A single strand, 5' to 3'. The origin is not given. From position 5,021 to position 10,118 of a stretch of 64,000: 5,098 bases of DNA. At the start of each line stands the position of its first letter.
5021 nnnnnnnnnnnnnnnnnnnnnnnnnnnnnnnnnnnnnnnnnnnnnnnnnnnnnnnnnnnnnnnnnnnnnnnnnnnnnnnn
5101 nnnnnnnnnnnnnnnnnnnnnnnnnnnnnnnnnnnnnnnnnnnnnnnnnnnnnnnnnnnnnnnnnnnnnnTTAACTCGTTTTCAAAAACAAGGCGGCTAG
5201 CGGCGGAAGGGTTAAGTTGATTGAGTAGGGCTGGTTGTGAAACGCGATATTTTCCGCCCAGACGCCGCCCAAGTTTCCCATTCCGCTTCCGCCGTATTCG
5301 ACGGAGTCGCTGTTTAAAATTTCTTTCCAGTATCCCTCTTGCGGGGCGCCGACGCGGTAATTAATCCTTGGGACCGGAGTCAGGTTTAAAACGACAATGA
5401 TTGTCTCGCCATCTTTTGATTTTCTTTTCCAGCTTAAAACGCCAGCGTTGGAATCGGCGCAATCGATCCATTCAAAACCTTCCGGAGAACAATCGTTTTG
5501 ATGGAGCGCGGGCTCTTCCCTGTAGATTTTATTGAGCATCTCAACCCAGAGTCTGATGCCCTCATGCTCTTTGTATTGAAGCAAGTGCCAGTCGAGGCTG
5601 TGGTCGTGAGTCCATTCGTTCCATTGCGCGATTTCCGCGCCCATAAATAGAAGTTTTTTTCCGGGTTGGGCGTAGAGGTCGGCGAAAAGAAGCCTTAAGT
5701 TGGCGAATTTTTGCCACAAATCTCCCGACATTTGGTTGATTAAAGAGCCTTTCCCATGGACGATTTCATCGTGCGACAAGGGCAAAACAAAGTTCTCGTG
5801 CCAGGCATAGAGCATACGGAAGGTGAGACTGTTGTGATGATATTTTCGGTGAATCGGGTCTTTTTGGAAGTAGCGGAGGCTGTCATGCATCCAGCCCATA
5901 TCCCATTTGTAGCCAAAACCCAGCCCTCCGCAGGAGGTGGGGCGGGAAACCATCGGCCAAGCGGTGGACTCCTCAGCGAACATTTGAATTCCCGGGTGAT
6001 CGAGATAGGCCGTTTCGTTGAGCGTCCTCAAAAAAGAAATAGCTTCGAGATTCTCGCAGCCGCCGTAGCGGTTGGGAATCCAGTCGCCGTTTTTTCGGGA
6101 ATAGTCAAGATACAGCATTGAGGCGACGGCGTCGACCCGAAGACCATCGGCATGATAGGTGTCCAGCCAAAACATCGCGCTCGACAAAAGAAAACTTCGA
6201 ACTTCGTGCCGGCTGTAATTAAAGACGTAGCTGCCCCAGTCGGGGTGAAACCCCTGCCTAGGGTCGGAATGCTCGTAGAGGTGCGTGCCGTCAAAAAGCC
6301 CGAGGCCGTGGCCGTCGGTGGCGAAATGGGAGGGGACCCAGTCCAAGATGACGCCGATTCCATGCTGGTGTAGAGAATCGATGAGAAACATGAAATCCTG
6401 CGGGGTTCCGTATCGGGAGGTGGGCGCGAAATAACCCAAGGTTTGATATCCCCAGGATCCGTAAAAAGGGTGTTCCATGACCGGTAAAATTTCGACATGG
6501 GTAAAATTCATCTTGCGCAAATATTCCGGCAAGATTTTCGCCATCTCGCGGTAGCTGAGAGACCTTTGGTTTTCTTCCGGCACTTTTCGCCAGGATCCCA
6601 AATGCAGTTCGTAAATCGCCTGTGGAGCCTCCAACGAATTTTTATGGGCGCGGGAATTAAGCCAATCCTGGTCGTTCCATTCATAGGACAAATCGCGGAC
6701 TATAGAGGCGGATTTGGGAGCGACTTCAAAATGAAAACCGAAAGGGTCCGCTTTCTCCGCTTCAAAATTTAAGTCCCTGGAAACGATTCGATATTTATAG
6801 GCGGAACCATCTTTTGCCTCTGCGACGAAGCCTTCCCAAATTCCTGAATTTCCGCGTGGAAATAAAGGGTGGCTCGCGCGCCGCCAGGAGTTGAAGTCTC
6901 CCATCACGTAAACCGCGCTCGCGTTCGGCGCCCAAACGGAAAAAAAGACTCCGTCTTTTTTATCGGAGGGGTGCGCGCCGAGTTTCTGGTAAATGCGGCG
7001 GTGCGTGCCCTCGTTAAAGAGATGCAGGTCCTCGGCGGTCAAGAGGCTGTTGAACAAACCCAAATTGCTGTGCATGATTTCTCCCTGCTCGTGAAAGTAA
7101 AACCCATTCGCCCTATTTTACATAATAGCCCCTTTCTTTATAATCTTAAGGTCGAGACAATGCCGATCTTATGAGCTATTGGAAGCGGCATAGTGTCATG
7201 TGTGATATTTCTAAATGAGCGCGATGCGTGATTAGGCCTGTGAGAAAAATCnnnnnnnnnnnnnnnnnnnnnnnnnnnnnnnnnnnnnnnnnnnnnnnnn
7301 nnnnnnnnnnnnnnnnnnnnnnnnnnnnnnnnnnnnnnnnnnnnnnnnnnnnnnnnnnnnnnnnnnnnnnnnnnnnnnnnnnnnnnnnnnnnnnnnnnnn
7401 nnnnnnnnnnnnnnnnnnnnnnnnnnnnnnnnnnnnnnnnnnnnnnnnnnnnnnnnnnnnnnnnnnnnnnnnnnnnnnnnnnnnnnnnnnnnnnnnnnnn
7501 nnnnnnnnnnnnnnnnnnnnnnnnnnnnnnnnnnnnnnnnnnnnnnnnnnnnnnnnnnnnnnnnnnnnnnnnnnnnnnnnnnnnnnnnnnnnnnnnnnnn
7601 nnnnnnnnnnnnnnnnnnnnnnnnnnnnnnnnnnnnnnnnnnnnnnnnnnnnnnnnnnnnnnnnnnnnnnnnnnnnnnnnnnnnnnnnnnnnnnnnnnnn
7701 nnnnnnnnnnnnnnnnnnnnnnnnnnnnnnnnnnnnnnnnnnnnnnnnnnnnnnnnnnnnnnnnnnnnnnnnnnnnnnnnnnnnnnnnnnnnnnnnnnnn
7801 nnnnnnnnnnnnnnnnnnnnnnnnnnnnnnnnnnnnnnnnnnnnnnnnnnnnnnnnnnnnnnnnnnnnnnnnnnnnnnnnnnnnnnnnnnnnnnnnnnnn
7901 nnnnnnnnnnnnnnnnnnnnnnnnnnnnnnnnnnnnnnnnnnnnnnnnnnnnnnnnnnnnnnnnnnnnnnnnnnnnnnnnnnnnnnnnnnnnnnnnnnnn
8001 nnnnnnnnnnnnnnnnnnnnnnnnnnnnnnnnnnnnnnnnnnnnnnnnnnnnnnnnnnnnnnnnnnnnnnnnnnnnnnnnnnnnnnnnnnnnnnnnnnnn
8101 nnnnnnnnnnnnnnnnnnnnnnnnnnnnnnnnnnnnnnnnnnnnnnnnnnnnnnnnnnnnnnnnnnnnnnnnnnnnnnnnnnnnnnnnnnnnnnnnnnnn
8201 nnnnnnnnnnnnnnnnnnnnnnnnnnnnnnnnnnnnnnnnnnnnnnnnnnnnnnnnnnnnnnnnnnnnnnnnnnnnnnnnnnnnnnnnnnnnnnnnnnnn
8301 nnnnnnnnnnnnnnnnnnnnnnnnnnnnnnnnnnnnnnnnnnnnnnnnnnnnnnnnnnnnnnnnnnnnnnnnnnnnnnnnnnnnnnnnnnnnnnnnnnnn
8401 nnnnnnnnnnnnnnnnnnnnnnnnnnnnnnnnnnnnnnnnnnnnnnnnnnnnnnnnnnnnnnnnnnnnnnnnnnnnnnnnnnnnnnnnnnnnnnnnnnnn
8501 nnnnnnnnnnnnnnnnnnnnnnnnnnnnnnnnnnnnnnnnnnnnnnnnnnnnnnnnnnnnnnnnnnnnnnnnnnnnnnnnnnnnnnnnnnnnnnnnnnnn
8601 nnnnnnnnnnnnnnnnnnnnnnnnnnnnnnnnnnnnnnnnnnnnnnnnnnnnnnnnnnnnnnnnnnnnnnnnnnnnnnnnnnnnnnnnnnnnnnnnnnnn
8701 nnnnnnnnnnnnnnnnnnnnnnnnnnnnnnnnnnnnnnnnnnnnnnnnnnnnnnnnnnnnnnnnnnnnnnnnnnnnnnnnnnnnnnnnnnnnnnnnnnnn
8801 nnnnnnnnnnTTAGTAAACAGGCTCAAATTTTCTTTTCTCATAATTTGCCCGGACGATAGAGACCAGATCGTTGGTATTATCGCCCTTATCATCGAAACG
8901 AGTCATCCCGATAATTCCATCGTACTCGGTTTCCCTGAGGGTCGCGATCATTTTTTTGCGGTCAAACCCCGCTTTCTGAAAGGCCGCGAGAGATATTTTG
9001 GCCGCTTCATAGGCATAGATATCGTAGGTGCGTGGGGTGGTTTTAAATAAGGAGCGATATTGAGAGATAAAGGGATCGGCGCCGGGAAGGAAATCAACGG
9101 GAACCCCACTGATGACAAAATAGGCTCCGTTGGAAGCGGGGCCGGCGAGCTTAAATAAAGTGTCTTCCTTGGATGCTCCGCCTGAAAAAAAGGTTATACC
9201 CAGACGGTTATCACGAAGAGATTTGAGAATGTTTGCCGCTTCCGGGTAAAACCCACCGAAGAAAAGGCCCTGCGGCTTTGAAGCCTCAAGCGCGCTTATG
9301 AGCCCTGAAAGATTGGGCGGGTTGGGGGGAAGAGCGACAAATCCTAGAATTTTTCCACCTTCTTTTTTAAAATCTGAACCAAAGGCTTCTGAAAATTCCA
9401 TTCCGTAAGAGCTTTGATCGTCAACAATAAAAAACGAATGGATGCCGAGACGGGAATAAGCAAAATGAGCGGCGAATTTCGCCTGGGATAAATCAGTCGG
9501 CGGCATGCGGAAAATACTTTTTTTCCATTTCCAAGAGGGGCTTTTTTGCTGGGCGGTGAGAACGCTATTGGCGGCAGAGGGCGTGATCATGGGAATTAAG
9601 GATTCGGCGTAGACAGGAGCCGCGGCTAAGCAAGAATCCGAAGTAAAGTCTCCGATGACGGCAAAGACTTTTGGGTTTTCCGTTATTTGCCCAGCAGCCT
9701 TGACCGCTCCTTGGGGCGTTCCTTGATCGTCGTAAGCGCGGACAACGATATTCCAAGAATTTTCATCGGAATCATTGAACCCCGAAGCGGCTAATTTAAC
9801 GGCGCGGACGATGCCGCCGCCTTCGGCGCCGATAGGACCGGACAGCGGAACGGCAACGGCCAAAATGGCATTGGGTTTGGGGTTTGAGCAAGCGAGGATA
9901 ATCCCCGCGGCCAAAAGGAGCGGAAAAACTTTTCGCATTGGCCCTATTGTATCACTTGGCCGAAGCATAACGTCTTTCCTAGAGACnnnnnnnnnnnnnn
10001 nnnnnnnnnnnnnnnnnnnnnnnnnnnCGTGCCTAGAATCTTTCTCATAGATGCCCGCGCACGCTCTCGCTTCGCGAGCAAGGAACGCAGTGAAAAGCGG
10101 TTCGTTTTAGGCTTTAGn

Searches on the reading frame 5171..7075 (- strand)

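Call 6: search_protein_families(library=pfam, proteins=[window:5171-7075:-], max_evalue=0.00001)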
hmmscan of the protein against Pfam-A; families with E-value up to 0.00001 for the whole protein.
window:5171-7075:- (634 aa): 3 families
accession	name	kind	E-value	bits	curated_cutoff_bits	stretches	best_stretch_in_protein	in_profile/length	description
PF02806.24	Alpha-amylase_C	-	2.3e-24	86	21.2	1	536-632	1-93/95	Alpha amylase, C-terminal all-beta domain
PF02922.24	CBM_48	-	4.1e-20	72.3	22.4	1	31-112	1-82/83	Carbohydrate-binding module 48 (Isoamylase N-terminal domain)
PF00128.31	Alpha-amylase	-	2.2e-13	50.7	22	1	184-254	26-95/446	Alpha amylase, catalytic domain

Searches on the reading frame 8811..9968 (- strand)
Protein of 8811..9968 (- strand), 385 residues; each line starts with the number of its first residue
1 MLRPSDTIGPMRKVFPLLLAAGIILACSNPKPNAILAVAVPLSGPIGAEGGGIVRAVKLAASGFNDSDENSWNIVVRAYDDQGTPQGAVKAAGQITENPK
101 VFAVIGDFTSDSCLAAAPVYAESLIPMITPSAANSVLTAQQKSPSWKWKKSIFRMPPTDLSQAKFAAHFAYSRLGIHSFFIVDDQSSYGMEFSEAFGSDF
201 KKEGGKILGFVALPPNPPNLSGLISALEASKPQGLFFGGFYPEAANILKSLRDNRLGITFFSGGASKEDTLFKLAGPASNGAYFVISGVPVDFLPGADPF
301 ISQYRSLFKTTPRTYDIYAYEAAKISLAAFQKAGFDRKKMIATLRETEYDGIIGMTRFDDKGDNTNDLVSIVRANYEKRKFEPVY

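Call 6: search_protein_families(library=pfam, proteins=[window:8811-9968:-], max_evalue=0.00001)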
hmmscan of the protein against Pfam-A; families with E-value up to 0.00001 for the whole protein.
window:8811-9968:- (385 aa): 2 families
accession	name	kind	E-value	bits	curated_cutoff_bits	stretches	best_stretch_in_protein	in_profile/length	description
PF13458.12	Peripla_BP_6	-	5.1e-48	164.9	31.7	1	37-374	5-338/343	Periplasmic binding protein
PF01094.35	ANF_receptor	-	6.4e-19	68.6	25.4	1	55-372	4-348/353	Receptor family ligand binding region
